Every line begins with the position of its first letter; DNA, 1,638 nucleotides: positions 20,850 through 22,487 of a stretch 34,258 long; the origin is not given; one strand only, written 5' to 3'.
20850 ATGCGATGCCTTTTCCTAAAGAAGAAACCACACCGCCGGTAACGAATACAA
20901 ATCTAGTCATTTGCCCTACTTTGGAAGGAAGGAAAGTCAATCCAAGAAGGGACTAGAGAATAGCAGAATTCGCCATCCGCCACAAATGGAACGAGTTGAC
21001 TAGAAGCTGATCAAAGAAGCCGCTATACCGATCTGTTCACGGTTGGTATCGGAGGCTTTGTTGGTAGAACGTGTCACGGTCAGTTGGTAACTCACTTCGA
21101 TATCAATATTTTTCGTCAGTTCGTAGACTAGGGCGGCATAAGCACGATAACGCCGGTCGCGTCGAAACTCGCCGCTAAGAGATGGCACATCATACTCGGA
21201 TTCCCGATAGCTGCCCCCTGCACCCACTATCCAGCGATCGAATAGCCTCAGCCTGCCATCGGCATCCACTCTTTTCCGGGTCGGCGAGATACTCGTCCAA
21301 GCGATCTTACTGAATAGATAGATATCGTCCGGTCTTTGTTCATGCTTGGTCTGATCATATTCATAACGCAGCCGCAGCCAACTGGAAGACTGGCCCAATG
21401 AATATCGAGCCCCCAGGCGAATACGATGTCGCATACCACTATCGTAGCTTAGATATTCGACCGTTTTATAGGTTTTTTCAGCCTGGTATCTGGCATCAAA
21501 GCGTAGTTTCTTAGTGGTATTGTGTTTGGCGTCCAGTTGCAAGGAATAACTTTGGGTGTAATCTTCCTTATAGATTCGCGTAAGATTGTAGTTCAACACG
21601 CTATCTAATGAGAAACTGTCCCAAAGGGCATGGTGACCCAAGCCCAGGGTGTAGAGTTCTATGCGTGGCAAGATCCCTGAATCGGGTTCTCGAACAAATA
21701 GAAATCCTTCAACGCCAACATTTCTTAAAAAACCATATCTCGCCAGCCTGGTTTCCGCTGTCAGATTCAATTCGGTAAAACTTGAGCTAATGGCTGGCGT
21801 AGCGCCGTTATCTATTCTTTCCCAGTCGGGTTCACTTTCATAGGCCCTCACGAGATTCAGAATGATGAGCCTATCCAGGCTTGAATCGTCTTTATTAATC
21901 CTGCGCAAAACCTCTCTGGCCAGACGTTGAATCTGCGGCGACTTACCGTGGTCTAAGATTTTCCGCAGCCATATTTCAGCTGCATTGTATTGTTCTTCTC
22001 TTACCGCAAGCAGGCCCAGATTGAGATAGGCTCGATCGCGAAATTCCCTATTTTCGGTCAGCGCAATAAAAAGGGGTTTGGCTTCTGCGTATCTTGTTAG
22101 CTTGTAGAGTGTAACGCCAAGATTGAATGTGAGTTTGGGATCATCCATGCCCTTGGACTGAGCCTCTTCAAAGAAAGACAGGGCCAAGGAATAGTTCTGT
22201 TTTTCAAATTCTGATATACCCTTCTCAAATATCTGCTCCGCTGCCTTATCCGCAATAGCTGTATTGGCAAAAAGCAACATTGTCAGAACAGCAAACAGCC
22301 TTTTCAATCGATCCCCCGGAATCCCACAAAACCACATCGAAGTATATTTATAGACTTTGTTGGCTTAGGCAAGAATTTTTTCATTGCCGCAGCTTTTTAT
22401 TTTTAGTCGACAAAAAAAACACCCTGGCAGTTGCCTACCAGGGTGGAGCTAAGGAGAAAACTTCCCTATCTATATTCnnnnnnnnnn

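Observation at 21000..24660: ECF sigma / ZAS anti-sigma / hyper-acidic secreted repeat protein / TPR-beta-barrel OMP module inserted between tilS and pyrG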

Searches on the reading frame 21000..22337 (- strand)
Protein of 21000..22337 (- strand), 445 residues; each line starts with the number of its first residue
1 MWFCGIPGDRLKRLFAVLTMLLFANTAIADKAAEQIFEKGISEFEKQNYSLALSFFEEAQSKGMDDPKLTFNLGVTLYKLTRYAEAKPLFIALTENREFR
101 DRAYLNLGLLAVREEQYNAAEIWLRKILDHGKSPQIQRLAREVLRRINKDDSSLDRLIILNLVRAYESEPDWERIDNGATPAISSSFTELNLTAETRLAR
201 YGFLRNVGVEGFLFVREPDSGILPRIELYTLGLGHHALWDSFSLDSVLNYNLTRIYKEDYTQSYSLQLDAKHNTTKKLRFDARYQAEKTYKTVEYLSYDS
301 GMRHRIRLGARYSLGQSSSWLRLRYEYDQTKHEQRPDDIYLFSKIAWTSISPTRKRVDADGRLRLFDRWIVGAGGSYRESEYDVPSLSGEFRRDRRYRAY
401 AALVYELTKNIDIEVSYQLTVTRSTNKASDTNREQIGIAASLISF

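Call 3: search_protein_families(library=pfam, proteins=[window:21000-22337:-], max_evalue=1)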
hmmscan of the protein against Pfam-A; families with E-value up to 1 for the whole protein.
window:21000-22337:- (445 aa): 17 families
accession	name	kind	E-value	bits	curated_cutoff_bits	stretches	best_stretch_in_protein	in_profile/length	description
PF13432.12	TPR_16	-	1.3e-07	32.4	32.7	1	72-129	2-59/65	Tetratricopeptide repeat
PF07719.23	TPR_2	-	3.3e-07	30.4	27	1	71-90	5-24/34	Tetratricopeptide repeat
PF14559.12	TPR_19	-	7e-05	23.5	25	1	45-99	3-57/68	Tetratricopeptide repeat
PF13181.12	TPR_8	-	0.0001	22.6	25.7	1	102-128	2-28/34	Tetratricopeptide repeat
PF00515.34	TPR_1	-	0.00014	21.9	27.8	0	102-128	2-28/34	Tetratricopeptide repeat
PF10082.15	BBP2_2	-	0.00024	20.5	23.7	1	366-438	304-372/378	Putative beta-barrel porin 2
PF13505.12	OMP_b-brl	-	0.002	18.8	28.7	1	299-437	41-168/175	Outer membrane protein beta-barrel domain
PF07219.19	HemY_N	-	0.002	18.6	31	1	94-140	52-98/107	HemY protein N-terminus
PF13424.12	TPR_12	-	0.0023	18.5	30.1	1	72-129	8-73/77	Tetratricopeptide repeat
PF25068.1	ARM_TT21_4th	-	0.0083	16.8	30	0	48-92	14-57/153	Tetratricopeptide repeat protein 21 forth ARM domain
PF13374.12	TPR_10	-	0.0084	16.5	27.5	0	72-90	7-25/42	Tetratricopeptide repeat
PF10677.15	DUF2490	-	0.022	14.9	29.8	0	328-423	98-178/186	Protein of unknown function (DUF2490)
PF08631.16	SPO22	-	0.026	14.4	27.5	0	102-166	36-92/274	Meiosis protein SPO22/ZIP4 like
PF13428.12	TPR_14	-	0.027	15.6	23.5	0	102-137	2-38/44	Tetratricopeptide repeat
PF09976.15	TPR_21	-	0.06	13.5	25.5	1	94-155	69-130/193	Tetratricopeptide repeat-like domain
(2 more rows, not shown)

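Call 4: search_protein_families(library=ncbifam, proteins=[window:21000-22337:-], max_evalue=1)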
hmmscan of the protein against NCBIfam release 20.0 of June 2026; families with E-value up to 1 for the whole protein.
window:21000-22337:- (445 aa): 10 families
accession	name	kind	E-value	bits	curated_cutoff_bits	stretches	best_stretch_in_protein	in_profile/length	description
NF047507.1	TPR_BatC_Lepto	exception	3.6e-09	36.4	175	1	36-124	27-120/214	TPR repeat-containing protein BatC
NF047371.1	FlcA_CTERM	equivalog_domain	9.7e-08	30.9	300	1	41-134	447-540/646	periplasmic flagellar collar protein FlcA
NF053607.1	CHU_0125_OmpA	equivalog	1.1e-07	30.8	620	1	21-153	7-139/639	CHU_0125 family OmpA-like outer membrane integrity protein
NF040959.1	MamA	equivalog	4.5e-06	26.3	200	1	27-120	65-158/204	magnetosome protein MamA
TIGR02521.1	type_IV_pilW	equivalog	0.00043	19.9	154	1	48-137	80-173/234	type IV pilus biogenesis/stability protein PilW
NF033920.0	C39_PA2778_fam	equivalog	0.0034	16.8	150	1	25-126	147-249/255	PA2778 family cysteine peptidase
TIGR02552.1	LcrH_SycD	equivalog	0.0069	16.1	104.8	2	41-90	60-109/136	SycD/LcrH family type III secretion system chaperone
NF033758.1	gliding_GltE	equivalog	0.0082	15.2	225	1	64-130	219-285/411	adventurous gliding motility TPR repeat lipoprotein GltE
TIGR03302.1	OM_YfiO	subfamily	0.0094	15.5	81.4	1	27-112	27-118/239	outer membrane protein assembly factor BamD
TIGR03519.1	T9SS_PorP_fam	subfamily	0.041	13.3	90.55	0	343-428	213-280/292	PorP/SprF family type IX secretion system membrane protein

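Call 5: find_homologous_proteins(query=window:21000-22337:-)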
Query window:21000-22337:- (445 aa): 1 proteins with E <= 0.001 among 8000 candidates.
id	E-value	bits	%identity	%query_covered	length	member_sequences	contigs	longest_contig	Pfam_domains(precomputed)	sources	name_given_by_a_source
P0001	4.9e-284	960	100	98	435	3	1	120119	PF13432.13,PF07719.24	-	-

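Call 18: search_protein_families(library=pfam, alignment_id=A1, max_evalue=1)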
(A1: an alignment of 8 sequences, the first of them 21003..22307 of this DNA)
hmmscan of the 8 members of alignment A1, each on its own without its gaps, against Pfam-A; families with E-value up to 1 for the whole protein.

A. member 1, window:21003-22307:- (435 aa): 17 families
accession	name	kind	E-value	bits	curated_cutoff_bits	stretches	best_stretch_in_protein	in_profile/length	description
PF13432.12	TPR_16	-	1.2e-07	32.5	32.7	1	62-119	2-59/65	Tetratricopeptide repeat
PF07719.23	TPR_2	-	3e-07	30.5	27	1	61-80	5-24/34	Tetratricopeptide repeat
PF14559.12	TPR_19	-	6.5e-05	23.6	25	1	35-89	3-57/68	Tetratricopeptide repeat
PF13181.12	TPR_8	-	9e-05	22.8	25.7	1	92-118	2-28/34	Tetratricopeptide repeat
PF00515.34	TPR_1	-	0.00013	22.1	27.8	0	92-118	2-28/34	Tetratricopeptide repeat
PF10082.15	BBP2_2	-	0.00017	21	23.7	1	356-428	304-372/378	Putative beta-barrel porin 2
PF13505.12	OMP_b-brl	-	0.0018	18.9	28.7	1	289-427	41-168/175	Outer membrane protein beta-barrel domain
PF07219.19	HemY_N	-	0.0022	18.5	31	1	84-130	52-98/107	HemY protein N-terminus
PF13424.12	TPR_12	-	0.0023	18.5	30.1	1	62-119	8-73/77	Tetratricopeptide repeat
PF13374.12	TPR_10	-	0.0077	16.7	27.5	0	62-80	7-25/42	Tetratricopeptide repeat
PF25068.1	ARM_TT21_4th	-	0.0078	16.9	30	0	38-82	14-57/153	Tetratricopeptide repeat protein 21 forth ARM domain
PF10677.15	DUF2490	-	0.024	14.8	29.8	0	314-413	92-178/186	Protein of unknown function (DUF2490)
PF08631.16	SPO22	-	0.024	14.5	27.5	0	92-156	36-92/274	Meiosis protein SPO22/ZIP4 like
PF13428.12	TPR_14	-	0.025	15.7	23.5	0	92-127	2-38/44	Tetratricopeptide repeat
PF09976.15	TPR_21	-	0.062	13.5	25.5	1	84-145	69-130/193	Tetratricopeptide repeat-like domain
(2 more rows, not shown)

B. families by the number of members that match (of 8 scanned): 42 families (the first 25 are shown)
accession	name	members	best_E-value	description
PF13432.12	TPR_16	8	5.2e-18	Tetratricopeptide repeat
PF07719.23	TPR_2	8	3.5e-14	Tetratricopeptide repeat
PF13181.12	TPR_8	8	6.3e-11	Tetratricopeptide repeat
PF00515.34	TPR_1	7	1.2e-13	Tetratricopeptide repeat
PF13424.12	TPR_12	7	6.1e-09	Tetratricopeptide repeat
PF12895.13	ANAPC3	7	3.7e-06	Anaphase-promoting complex, cyclosome, subunit 3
PF10082.15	BBP2_2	6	3.2e-09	Putative beta-barrel porin 2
PF13174.12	TPR_6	6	4.3e-07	Tetratricopeptide repeat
PF14559.12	TPR_19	6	6.6e-07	Tetratricopeptide repeat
PF13374.12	TPR_10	6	2.5e-06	Tetratricopeptide repeat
PF13428.12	TPR_14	6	0.0003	Tetratricopeptide repeat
PF13414.12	TPR_11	4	1.6e-05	TPR repeat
PF13505.12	OMP_b-brl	4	5e-05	Outer membrane protein beta-barrel domain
PF25068.1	ARM_TT21_4th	4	0.00021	Tetratricopeptide repeat protein 21 forth ARM domain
PF24575.1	TPR_Slam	4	0.002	Surface lipoprotein assembly modifier, N-terminal TPR repeats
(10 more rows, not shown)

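Call 19: find_homologous_proteins(query=A1, max_evalue=0.001)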
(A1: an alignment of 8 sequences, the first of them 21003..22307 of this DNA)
Query A1 (8 sequences) (435 aa, profile of the alignment): 5 proteins with E <= 0.001 among 8000 candidates.
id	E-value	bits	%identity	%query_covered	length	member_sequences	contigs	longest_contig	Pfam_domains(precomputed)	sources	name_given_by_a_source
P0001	2.0e-152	527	100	100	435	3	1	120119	PF13432.13,PF07719.24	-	-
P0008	3.3e-136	473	23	100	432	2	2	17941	PF00515.35,PF07719.24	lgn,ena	-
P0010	2.3e-7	48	30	24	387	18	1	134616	PF03704.24,PF14863.13,PF13414.13,PF07721.21,PF24575.2,PF00515.35,PF13424.13,PF28559.1,PF13429.13,PF14561.13,PF07719.24,PF13174.13,PF20308.5,PF25063.1,PF13431.13,PF23914.2,PF25062.2,PF13176.13,PF13428.13,PF25064.2,PF14559.13,PF13371.13,PF12895.14,PF21033.5,PF13432.13,PF13181.13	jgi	jgi:tetratricopeptide (TPR) repeat protein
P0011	4.1e-5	41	30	22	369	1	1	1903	PF13431.13,PF23914.2,PF13414.13,PF13176.13,PF13428.13,PF14559.13,PF13371.13,PF13517.13,PF00515.35,PF12895.14,PF13424.13,PF21033.5,PF13432.13,PF13181.13,PF01239.29,PF07719.24,PF13174.13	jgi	-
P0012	1.7e-4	39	25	20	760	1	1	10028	PF13431.13,PF23914.2,PF13414.13,PF13176.13,PF13428.13,PF13844.13,PF13374.13,PF14559.13,PF24575.2,PF13371.13,PF00515.35,PF13424.13,PF21033.5,PF13432.13,PF13181.13,PF07719.24,PF13174.13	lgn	-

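Call 21: search_solved_structures(query=A1, max_evalue=10)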
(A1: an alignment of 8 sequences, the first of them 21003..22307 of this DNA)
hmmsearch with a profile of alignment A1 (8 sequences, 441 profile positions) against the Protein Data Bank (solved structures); distinct sequences matched with E-value up to 10: 168 (the best 60 are shown).
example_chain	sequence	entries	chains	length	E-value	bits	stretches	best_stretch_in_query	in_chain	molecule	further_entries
9qhb_A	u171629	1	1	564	2.8e-66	227.8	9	30-129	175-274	Engineered tetratricopeptide repeat protein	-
8bu0_A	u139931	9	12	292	9.5e-39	137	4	30-129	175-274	Consensus tetratricopeptide repeat protein | Crystal structure of an 8-repeat consensus TPR superhelix with Zinc. | Monomer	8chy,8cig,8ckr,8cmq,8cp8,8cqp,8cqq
9qhc_A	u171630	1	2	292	6.8e-25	91.4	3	30-129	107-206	Engineered tetratricopeptide repeat protein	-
5i9g_C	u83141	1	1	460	2.4e-24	89.6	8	42-93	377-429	pentatricopeptide repeat protein dPPR-U8C2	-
5i9f_A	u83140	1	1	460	3.2e-24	89.1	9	42-93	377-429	pentatricopeptide repeat protein dPPR-U10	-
6een_B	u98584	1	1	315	4.7e-24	88.6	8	42-104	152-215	Designer Pentatricopeptide Protein dPPR10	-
6een_D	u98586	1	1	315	5.5e-24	88.4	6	42-104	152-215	Designer Pentatricopeptide Protein dPPR10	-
5i9d_A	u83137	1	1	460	8.7e-23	84.4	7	42-93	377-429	pentatricopeptide repeat protein dPPR-U8A2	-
5i9h_A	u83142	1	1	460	1.4e-22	83.8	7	42-93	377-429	pentatricopeptide repeat protein dPPR-U8G2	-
8ch0_A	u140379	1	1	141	1.3e-16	64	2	30-129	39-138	Consensus tetratricopeptide repeat protein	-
2fo7_A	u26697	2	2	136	2.6e-16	63.1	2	30-129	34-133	SYNTHETIC CONSENSUS TPR PROTEIN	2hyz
4wsl_A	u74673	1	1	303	4.7e-16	62.2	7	43-104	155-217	Pentatricopeptide repeat protein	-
6een_C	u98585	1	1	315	2.4e-15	59.9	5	42-94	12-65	Designer Pentatricopeptide Protein dPPR10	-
6een_A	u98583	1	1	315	1.1e-14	57.8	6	42-94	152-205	Designer Pentatricopeptide Protein dPPR10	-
4ozs_A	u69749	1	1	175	1.2e-14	57.6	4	42-104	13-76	Alpha solenoid protein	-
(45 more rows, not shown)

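Call 33: predict_structure(alignment_id=A1)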
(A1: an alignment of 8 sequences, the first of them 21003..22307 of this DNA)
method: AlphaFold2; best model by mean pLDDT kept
length: 435 residues; sequences in the alignment: 8
mean_pLDDT: 84.4   pTM: 0.61
mean pLDDT of the five models: 84.4, 83.5, 83.3, 82.5, 81.8
residues with pLDDT >= 90: 240; 70-90: 114; 50-70: 51; < 50: 30
segments of 3 or more residues with pLDDT < 50: 12-15, 140-144, 164-170, 324-337
pLDDT, mean of each block of 10 residues (from residue 1): 54 53 90 94 96 91 95 95 93 94 85 88 84 68 65 87 49 81 81 74 92 87 89 92 91 96 93 96 72 95 94 92 49 48 93 94 97 77 93 94 97 84 93 88
secondary structure, 60 per line:
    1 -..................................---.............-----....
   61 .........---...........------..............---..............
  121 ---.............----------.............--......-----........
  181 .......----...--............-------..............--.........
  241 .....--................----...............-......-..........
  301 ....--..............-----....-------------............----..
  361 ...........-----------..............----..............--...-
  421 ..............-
elements in order: H2-35 H39-51 H57-69 H73-83 H90-103 H107-120 H124-136 E147-159 H162-167 E173-187 E197-208 E216-229 E232-245 E248-263 E268-282 H284-289 E291-304 E307-320 H326-329 E343-354 E359-371 E383-396 E401-414 E421-434

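Call 36: fold_search(model_id=the predicted structure, library=pdb)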
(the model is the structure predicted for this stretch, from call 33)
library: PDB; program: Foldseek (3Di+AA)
matches with E <= 10: 1528; with E <= 0.001: 482
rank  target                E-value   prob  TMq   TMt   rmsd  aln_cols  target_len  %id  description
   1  2x9k                  1.3e-10  1.00  0.47  0.70   5.1       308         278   12  Structure of a E.coli porin (released 2011-01-26)
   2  9h80_M                5.8e-10  1.00  0.33  0.35  12.4       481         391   13  Structure of the outer membrane exopolysaccharide transporter PelBC (released 2025-06-11)
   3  6ehe                  6.9e-10  1.00  0.37  0.50  10.0       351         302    9  OmpTdeltaL8 (loop L8 deletion mutant of OmpT), an outer membrane protein of Vibrio cholerae (released 2018-04-25)
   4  4v3g_A                6.9e-10  1.00  0.38  0.47   8.5       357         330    8  Crystal structure of CymA from Klebsiella oxytoca (released 2015-06-03)
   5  5mdq_A                7.3e-10  1.00  0.36  0.43  10.3       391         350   10  Crystal structure of outer membrane expressed Chitoporin VhChip from Vibrio harveyi (released 2017-12-20)
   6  2wvp                  7.8e-10  1.00  0.44  0.68   5.8       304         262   13  Synthetically modified OmpG (released 2010-07-14)
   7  4ctd_A                7.8e-10  1.00  0.39  0.64   5.7       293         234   11  X-ray structure of an engineered OmpG loop6-deletion (released 2014-08-13)
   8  2iwv_A                8.2e-10  1.00  0.49  0.73   4.6       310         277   11  Structure of the monomeric outer membrane porin OmpG in the open and closed conformation (released 2006-08-14)
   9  2f1c                  8.2e-10  1.00  0.41  0.66   6.4       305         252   12  Crystal structure of the monomeric porin OmpG (released 2006-06-27)
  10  8wv0_A                8.2e-10  1.00  0.37  0.46   9.3       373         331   11  Outer membrane porin of Burkholderia pseudomallei (BpsOmp38) (released 2024-10-30)
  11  9b8a                  9.3e-10  1.00  0.41  0.34  12.0       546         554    9  Cryo-EM structure of E. coli cellulose synthase subunit C (released 2025-02-19)
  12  2odj_B                1.2e-09  1.00  0.33  0.36  11.1       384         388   12  Crystal structure of the outer membrane protein OprD from Pseudomonas aeruginosa (released 2007-10-16)
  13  4frx_B                1.4e-09  1.00  0.33  0.35  12.9       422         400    9  Crystal Structure of Pseudomonas aeruginosa OccK8 (OprE) (released 2013-07-24)
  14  4v3h_B                1.5e-09  1.00  0.40  0.52   6.5       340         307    8  Crystal structure of CymA from Klebsiella oxytoca (released 2015-06-03)
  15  5ldt_A                1.8e-09  1.00  0.33  0.35  11.3       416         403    9  Crystal Structures of MOMP from Campylobacter jejuni (released 2016-10-26)
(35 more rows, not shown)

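Call 87: search_protein_families(library=padloc, proteins=[window:21000-22307:-], max_evalue=0.01)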
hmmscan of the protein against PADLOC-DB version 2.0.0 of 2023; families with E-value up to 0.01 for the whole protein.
window:21000-22307:- (435 aa): 0 families

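Call 89: fold_search(model_id=the predicted structure, library=viral)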
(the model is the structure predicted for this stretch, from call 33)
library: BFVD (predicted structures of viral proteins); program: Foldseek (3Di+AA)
matches with E <= 10: 643; with E <= 0.001: 27
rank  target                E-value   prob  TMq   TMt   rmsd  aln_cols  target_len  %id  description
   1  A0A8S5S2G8            1.2e-08  1.00  0.34  0.26  14.8       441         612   10  Phosphate-selective porin O and P [Siphoviridae sp. ctBLh2]
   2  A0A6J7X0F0            8.1e-08  1.00  0.24  0.40   8.4       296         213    9  Uncharacterized protein [uncultured Caudovirales phage]
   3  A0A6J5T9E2            1.9e-07  1.00  0.15  0.23  24.7       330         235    9  Outer membrane protein beta-barrel [uncultured Caudovirales phage]
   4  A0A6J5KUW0            3.2e-07  1.00  0.27  0.13  18.7       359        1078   10  Autotransporter beta-domain containing protein [uncultured Caudovirales phage]
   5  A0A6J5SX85            3.4e-07  1.00  0.28  0.44  11.9       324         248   13  DUF481 domain-containing protein [uncultured Caudovirales phage]
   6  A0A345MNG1            7.0e-07  1.00  0.39  0.44  13.9       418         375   11  (no name in the UniProt tables at hand)
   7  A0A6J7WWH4            8.4e-07  1.00  0.23  0.44   8.9       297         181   10  Uncharacterized protein [uncultured Caudovirales phage]
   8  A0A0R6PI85            2.2e-06  1.00  0.36  0.31  11.0       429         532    7  (no name in the UniProt tables at hand)
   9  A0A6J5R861            4.0e-06  1.00  0.21  0.17  26.5       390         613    9  Autotransporter beta-domain containing protein [uncultured Caudovirales phage]
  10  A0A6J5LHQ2            5.4e-06  1.00  0.23  0.43  11.1       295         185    8  Uncharacterized protein [uncultured Caudovirales phage]
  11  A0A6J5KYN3            8.1e-06  1.00  0.21  0.27  18.9       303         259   10  Major outer membrane, Legionella pneumophila [uncultured Caudovirales phage]
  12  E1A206                1.8e-05  1.00  0.28  0.49   9.4       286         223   10  Outer membrane protein [Aeromonas phage phiAS5]
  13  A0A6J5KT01            3.2e-05  1.00  0.25  0.47   9.8       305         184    6  Uncharacterized protein [uncultured Caudovirales phage]
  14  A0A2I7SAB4            5.2e-05  1.00  0.31  0.41  10.6       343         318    8  (no name in the UniProt tables at hand)
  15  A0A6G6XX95            7.0e-05  1.00  0.17  0.37   9.3       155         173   14  (no name in the UniProt tables at hand)
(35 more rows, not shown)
